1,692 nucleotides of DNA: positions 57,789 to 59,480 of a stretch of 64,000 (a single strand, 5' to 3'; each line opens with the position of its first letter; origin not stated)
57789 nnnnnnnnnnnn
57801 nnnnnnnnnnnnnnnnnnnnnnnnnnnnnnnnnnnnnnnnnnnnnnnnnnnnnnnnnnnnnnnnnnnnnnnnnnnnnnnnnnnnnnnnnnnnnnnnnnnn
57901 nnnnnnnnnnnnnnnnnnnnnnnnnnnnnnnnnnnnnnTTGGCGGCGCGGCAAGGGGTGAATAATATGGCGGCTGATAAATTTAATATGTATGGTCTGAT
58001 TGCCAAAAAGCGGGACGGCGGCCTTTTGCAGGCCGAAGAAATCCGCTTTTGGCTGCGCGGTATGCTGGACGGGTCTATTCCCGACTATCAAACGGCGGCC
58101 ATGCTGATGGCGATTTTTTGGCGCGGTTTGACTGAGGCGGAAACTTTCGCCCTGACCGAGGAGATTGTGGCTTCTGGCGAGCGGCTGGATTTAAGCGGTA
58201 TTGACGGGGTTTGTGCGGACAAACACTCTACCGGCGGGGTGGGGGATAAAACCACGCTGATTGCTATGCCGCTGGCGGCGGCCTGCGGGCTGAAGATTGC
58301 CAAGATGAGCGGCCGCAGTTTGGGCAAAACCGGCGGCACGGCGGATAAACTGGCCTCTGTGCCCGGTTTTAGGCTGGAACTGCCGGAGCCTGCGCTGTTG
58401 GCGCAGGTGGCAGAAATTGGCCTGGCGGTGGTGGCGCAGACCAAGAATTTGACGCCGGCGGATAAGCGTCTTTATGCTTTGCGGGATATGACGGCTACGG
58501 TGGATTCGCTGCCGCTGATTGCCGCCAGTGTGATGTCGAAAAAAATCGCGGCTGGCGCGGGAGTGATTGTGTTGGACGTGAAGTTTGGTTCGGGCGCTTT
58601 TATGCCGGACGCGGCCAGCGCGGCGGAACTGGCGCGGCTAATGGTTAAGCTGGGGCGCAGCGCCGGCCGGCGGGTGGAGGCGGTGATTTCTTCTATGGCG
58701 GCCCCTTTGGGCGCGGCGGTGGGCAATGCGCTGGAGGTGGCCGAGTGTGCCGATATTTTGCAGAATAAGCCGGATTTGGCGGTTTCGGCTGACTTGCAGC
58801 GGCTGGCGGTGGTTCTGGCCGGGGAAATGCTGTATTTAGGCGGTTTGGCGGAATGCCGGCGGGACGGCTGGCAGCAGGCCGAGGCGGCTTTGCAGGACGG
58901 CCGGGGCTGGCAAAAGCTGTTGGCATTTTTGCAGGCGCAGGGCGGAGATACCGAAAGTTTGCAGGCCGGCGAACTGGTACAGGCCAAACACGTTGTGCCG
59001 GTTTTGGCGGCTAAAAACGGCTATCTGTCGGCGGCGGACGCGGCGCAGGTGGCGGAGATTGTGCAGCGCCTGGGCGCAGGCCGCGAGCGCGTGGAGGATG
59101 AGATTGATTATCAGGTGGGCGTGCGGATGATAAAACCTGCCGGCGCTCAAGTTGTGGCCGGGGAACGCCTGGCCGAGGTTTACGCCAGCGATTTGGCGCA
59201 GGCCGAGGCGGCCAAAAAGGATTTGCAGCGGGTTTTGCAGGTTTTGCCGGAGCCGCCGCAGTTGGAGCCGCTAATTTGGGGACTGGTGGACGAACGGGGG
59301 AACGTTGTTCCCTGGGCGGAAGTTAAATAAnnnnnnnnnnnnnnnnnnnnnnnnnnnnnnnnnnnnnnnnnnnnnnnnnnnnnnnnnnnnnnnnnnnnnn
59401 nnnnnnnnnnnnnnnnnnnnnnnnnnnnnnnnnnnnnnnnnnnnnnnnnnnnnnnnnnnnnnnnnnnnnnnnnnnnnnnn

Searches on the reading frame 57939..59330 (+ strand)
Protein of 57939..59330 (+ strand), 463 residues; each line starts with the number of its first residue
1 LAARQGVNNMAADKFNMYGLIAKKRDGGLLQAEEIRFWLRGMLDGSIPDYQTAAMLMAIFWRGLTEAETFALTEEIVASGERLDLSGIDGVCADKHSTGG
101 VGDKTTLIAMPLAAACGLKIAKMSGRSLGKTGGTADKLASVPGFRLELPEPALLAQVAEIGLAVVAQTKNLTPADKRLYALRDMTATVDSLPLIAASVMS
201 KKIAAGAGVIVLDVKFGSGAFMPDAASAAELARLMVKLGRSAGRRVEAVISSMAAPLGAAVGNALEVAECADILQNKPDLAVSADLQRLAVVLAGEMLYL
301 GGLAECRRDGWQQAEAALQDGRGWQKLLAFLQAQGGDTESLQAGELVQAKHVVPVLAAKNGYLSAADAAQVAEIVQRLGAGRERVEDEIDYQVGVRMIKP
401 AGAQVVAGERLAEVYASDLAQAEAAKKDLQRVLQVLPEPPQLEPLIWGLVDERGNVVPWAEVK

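Call 7: search_protein_families(library=pfam, proteins=[window:57939-59330:+], max_evalue=1)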
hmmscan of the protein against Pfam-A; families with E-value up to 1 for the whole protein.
window:57939-59330:+ (463 aa): 4 families
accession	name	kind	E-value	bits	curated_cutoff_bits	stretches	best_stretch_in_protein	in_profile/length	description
PF00591.27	Glycos_transf_3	-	1.3e-41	143.4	27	1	92-322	4-251/253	Glycosyl transferase family, a/b domain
PF02885.22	Glycos_trans_3N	-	8.8e-18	64.3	26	1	20-80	3-63/63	Glycosyl transferase family, helical bundle domain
PF07831.19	PYNP_C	-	3.1e-16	59.2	27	1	362-431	1-70/75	Pyrimidine nucleoside phosphorylase C-terminal domain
PF09920.14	DUF2150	-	0.15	12.5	28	1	345-422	89-163/189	Uncharacterized protein conserved in archaea (DUF2150)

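Call 18: find_related_loci(query=window:57966-59330:+, collection=genome_contigs, flank=6000)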
Query window:57966-59330:+ (454 aa) in genome_contigs; peptide patterns used: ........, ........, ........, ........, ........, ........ (x = any residue, [..] = any of these).
599 stretches matched a pattern (row limit reached: there are more); 586 encode a relative of the query (tblastn E <= 1e-3); the best 80 are kept; 80 distinct loci.
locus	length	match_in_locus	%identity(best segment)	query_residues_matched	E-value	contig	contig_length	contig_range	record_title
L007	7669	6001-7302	49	6-443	4e-123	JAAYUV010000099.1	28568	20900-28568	MAG: Peptococcaceae bacterium isolate AS27yjCOA_185 87382_AS27, whole genome shotgun sequence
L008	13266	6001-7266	47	9-434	6e-122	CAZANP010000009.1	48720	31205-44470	MAG TPA_asm: uncultured Thermotoga sp. isolate binchicken_co19_499 genome assembly, contig: NODE_806_length_48720_cov_10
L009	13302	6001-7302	45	6-441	2e-120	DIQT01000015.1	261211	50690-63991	MAG TPA_asm: Bacillales bacterium UBA5455 UBA5455_contig_656, whole genome shotgun sequence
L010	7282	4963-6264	48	9-448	1e-119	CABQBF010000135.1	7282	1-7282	MAG TPA_asm: uncultured Peptococcaceae bacterium isolate MGYG-HGUT-00413 genome assembly, contig: GUT_GENOME009437_135,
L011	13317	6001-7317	49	5-445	2e-119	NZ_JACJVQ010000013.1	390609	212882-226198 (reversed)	Cohnella thailandensis strain DSM 25241 contig_13, whole genome shotgun sequence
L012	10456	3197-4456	49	11-432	5e-119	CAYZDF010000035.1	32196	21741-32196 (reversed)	MAG TPA_asm: uncultured Gracilibacteraceae bacterium isolate binchicken_co168_128 genome assembly, contig: NODE_2438_len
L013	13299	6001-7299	47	6-441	2e-117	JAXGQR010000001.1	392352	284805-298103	MAG: Dehalobacterium sp. isolate AnMBR.bin330 bin330_1, whole genome shotgun sequence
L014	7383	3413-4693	46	8-438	4e-117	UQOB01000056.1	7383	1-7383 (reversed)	uncultured Mollicutes bacterium isolate UMGS482 genome assembly, contig: NODE_816_length_7383_cov_5.69514, whole genome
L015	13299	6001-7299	46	5-441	6e-116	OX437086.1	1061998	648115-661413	uncultured Firmicutes bacterium isolate A89_L4_363363_idba_bin.166 genome assembly, chromosome: 1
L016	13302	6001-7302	45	4-441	2e-115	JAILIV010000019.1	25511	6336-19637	MAG: Bacilli bacterium isolate RUI159 k141_1777243_flag=0_multi=24.2413_len=25511, whole genome shotgun sequence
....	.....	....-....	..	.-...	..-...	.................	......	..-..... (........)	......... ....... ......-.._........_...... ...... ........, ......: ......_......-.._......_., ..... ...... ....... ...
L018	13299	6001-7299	46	8-444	9e-115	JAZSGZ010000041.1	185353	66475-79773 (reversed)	MAG: Acutalibacteraceae bacterium isolate T1900044577_TS20190043.MAGScoT_cleanbin_000010 SGB_509_k141_2337210, whole gen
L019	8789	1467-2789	46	7-451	1e-114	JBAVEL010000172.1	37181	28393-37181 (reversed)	MAG: Bacteroidota bacterium isolate MFD04262_ilm_asm_bin6 k127_177542, whole genome shotgun sequence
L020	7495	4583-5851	46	8-436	3e-114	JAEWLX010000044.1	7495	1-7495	MAG: Bacillota bacterium isolate OH_PDB_11 k127_1542026, whole genome shotgun sequence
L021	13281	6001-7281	46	11-441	1e-113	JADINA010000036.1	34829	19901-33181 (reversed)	MAG: Candidatus Alloenteromonas pullistercoris isolate 17113 E1M07__C308631_L34829_SRR9113726, whole genome shotgun sequ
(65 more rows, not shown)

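Call 20: find_homologous_proteins(query=window:57966-59330:+, max_evalue=1e-100)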
Query window:57966-59330:+ (454 aa): 3777 proteins with E <= 1e-100 among 8000 candidates; the best 120 are listed.
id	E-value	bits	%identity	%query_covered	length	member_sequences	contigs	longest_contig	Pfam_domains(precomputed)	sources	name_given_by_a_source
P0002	1.0e-284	962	100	100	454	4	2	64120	PF07831.20,PF00591.28,PF02885.23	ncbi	-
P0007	2.4e-231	786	84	99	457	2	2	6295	PF07831.20,PF00591.28,PF02885.23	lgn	-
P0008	3.6e-225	766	81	99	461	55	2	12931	PF07831.20,PF00591.28,PF02885.23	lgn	-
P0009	9.2e-222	755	80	99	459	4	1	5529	PF07831.20,PF00591.28,PF02885.23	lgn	-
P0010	7.2e-221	752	79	99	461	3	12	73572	PF07831.20,PF00591.28,PF02885.23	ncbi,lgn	-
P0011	8.3e-221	751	81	98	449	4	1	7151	PF07831.20,PF00591.28,PF02885.23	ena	-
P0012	9.8e-219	745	81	98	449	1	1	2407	PF07831.20,PF00591.28,PF02885.23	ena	-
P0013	2.3e-216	737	78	99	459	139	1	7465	PF07831.20,PF00591.28,PF02885.23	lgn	-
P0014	1.4e-215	734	78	100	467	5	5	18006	PF07831.20,PF00591.28,PF02885.23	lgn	-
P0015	2.2e-178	612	68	99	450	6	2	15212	PF07831.20,PF00591.28,PF02885.23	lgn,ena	-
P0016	8.9e-171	587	65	98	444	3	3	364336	PF07831.20,PF00591.28,PF02885.23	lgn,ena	-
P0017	9.7e-171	587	66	97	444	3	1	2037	PF07831.20,PF00591.28,PF02885.23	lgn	-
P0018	1.8e-170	586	66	96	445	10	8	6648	PF07831.20,PF00591.28,PF02885.23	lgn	-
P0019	8.2e-169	580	64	98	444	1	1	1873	PF07831.20,PF00591.28,PF02885.23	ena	-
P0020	7.2e-167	574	65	98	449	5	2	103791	PF07831.20,PF00591.28,PF02885.23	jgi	jgi:pyrimidine-nucleoside phosphorylase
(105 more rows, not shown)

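Call 22: find_encoding_contigs(protein=P0010, flank=6000, max_places=3)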
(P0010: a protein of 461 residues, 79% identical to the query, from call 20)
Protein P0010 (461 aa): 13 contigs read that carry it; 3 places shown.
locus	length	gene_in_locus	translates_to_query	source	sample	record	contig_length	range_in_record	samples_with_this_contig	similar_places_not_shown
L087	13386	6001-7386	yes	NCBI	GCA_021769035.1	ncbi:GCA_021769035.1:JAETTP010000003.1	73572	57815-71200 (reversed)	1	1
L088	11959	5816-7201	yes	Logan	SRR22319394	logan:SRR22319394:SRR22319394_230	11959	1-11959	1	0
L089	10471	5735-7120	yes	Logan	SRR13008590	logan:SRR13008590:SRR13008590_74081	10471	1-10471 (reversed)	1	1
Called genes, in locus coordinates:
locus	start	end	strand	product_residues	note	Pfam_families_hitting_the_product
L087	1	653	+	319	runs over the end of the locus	PF05857:TraX (faint)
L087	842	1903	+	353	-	PF13180:PDZ_2 (weak), PF17820:PDZ_6 (weak), PF05580:Peptidase_S55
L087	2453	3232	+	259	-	PF00072:Response_reg, PF08769:Spo0A_C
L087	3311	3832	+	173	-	-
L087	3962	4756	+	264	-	-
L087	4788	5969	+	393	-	PF01676:Metalloenzyme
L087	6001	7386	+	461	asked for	PF02885:Glycos_trans_3N, PF00591:Glycos_transf_3, PF07831:PYNP_C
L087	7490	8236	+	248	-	PF00106:adh_short, PF08659:KR, PF23441:SDR, PF13561:adh_short_C2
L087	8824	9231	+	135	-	PF00903:Glyoxalase, PF13468:Glyoxalase_3, PF13669:Glyoxalase_4, PF18029:Glyoxalase_6 (weak)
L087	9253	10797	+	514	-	PF01039:Carboxyl_trans, PF03255:ACCA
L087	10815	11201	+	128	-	PF04277:OAD_gamma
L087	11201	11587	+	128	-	-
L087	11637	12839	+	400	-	PF03977:OAD_beta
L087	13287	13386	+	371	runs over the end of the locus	PF13393:tRNA-synt_His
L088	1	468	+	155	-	?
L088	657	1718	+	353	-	PF13180:PDZ_2 (weak), PF17820:PDZ_6 (weak), PF05580:Peptidase_S55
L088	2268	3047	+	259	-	PF00072:Response_reg, PF08769:Spo0A_C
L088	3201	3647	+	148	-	-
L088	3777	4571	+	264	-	-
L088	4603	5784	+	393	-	PF01676:Metalloenzyme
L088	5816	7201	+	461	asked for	PF02885:Glycos_trans_3N, PF00591:Glycos_transf_3, PF07831:PYNP_C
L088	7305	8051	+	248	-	PF00106:adh_short, PF08659:KR, PF23441:SDR, PF13561:adh_short_C2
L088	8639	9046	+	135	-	PF00903:Glyoxalase, PF13468:Glyoxalase_3, PF13669:Glyoxalase_4, PF18029:Glyoxalase_6 (weak)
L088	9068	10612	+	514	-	PF01039:Carboxyl_trans, PF03255:ACCA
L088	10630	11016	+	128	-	PF04277:OAD_gamma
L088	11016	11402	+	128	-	-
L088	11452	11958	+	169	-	?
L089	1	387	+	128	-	?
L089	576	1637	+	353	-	PF13180:PDZ_2 (weak), PF17820:PDZ_6 (weak), PF05580:Peptidase_S55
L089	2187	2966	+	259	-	PF00072:Response_reg, PF08769:Spo0A_C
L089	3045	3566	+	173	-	-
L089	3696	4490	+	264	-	-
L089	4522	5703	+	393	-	PF01676:Metalloenzyme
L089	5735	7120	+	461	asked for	PF02885:Glycos_trans_3N, PF00591:Glycos_transf_3, PF07831:PYNP_C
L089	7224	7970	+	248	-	PF00106:adh_short, PF08659:KR, PF23441:SDR, PF13561:adh_short_C2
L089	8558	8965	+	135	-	PF00903:Glyoxalase, PF13468:Glyoxalase_3, PF13669:Glyoxalase_4, PF18029:Glyoxalase_6 (weak)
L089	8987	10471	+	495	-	?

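Call 23: find_encoding_contigs(protein=P0007, flank=6000, max_places=2)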
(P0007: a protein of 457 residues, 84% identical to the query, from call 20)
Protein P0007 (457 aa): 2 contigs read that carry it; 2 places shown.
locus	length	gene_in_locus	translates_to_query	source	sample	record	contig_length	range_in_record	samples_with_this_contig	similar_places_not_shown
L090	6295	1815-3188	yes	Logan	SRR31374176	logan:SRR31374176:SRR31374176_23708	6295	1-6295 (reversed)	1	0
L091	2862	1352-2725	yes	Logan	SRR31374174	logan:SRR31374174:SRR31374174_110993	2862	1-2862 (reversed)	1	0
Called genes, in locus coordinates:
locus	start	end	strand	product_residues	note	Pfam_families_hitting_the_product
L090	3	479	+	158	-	?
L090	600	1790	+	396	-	PF01676:Metalloenzyme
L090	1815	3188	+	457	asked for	PF02885:Glycos_trans_3N, PF00591:Glycos_transf_3, PF07831:PYNP_C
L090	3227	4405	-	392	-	PF00512:HisKA, PF02518:HATPase_c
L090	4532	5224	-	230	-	PF00072:Response_reg, PF00486:Trans_reg_C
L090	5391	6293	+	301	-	?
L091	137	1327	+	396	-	PF01676:Metalloenzyme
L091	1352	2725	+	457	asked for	PF02885:Glycos_trans_3N, PF00591:Glycos_transf_3, PF07831:PYNP_C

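Call 24: find_encoding_contigs(protein=P0008, flank=6000, max_places=2)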
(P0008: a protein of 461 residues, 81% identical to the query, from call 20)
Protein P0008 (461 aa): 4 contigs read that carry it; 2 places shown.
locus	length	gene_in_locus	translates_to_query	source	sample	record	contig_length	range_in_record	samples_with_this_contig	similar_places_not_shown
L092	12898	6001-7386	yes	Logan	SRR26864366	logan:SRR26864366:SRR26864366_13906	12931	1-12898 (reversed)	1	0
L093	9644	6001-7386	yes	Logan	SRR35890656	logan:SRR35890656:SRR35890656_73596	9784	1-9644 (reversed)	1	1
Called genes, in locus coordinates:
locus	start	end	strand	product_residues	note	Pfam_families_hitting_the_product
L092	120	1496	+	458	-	PF01814:Hemerythrin, PF00072:Response_reg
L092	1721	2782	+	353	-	PF13180:PDZ_2 (weak), PF17820:PDZ_6 (weak), PF05580:Peptidase_S55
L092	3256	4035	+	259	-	PF00072:Response_reg, PF08769:Spo0A_C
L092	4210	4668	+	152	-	-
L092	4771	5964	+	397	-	PF01676:Metalloenzyme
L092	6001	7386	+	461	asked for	PF02885:Glycos_trans_3N, PF00591:Glycos_transf_3, PF07831:PYNP_C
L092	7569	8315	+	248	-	PF00106:adh_short, PF08659:KR, PF23441:SDR, PF13561:adh_short_C2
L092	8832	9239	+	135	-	PF00903:Glyoxalase, PF13468:Glyoxalase_3, PF13669:Glyoxalase_4, PF18029:Glyoxalase_6 (weak)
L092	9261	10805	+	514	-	PF01039:Carboxyl_trans, PF03255:ACCA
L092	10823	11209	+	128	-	PF04277:OAD_gamma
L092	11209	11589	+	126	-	-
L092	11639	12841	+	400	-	PF03977:OAD_beta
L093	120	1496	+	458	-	PF01814:Hemerythrin, PF00072:Response_reg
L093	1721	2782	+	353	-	PF13180:PDZ_2 (weak), PF17820:PDZ_6 (weak), PF05580:Peptidase_S55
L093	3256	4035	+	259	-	PF00072:Response_reg, PF08769:Spo0A_C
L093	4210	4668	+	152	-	-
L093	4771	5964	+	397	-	PF01676:Metalloenzyme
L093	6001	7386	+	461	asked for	PF02885:Glycos_trans_3N, PF00591:Glycos_transf_3, PF07831:PYNP_C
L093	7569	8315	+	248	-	PF00106:adh_short, PF08659:KR, PF23441:SDR, PF13561:adh_short_C2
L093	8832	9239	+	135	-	PF00903:Glyoxalase, PF13468:Glyoxalase_3, PF13669:Glyoxalase_4, PF18029:Glyoxalase_6 (weak)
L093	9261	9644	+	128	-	?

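Call 27: find_encoding_contigs(protein=P0014, flank=5000, max_places=3)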
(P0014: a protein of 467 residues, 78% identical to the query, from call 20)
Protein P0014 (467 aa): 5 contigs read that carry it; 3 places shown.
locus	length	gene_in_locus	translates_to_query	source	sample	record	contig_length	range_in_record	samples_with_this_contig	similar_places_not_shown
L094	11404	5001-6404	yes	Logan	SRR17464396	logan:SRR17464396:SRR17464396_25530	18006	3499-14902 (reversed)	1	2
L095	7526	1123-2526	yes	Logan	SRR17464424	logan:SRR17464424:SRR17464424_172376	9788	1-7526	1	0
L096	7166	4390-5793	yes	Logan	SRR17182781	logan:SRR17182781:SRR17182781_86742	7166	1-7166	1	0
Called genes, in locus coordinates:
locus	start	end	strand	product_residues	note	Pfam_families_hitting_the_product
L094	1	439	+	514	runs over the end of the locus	PF01814:Hemerythrin, PF00072:Response_reg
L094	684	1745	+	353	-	PF13180:PDZ_2 (faint), PF17820:PDZ_6 (weak), PF05580:Peptidase_S55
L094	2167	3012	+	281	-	PF00072:Response_reg, PF08769:Spo0A_C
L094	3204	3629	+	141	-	-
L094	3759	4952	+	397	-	PF01676:Metalloenzyme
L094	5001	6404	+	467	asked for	PF02885:Glycos_trans_3N, PF00591:Glycos_transf_3, PF07831:PYNP_C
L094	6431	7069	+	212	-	PF13527:Acetyltransf_9 (weak), PF00583:Acetyltransf_1, PF13508:Acetyltransf_7 (weak)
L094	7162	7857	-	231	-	PF00528:BPD_transp_1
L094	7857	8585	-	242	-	PF00528:BPD_transp_1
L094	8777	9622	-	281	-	PF00497:SBP_bac_3, PF10613:Lig_chan-Glu_bd (faint)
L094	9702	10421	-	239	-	PF02463:SMC_N, PF00005:ABC_tran, PF13304:AAA_21 (weak)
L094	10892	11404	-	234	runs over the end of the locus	PF00188:CAP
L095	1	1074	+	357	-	?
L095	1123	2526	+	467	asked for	PF02885:Glycos_trans_3N, PF00591:Glycos_transf_3, PF07831:PYNP_C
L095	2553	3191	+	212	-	PF13527:Acetyltransf_9 (weak), PF00583:Acetyltransf_1, PF13508:Acetyltransf_7 (weak)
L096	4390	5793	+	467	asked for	PF02885:Glycos_trans_3N, PF00591:Glycos_transf_3, PF07831:PYNP_C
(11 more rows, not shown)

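Call 28: find_encoding_contigs(protein=P0013, flank=5000, max_places=2)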
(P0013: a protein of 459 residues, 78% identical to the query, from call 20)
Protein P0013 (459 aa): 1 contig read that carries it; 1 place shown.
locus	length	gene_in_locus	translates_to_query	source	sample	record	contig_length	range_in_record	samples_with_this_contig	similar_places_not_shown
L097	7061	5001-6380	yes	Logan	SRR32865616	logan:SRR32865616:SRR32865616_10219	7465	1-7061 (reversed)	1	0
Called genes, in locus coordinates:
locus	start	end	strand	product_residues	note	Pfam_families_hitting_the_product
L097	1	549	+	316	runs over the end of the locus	?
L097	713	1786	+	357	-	PF13180:PDZ_2 (weak), PF17820:PDZ_6 (weak), PF05580:Peptidase_S55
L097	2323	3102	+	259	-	PF00072:Response_reg, PF08769:Spo0A_C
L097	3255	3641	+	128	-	-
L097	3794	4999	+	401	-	PF01676:Metalloenzyme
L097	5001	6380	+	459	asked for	PF02885:Glycos_trans_3N, PF00591:Glycos_transf_3, PF07831:PYNP_C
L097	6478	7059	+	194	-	?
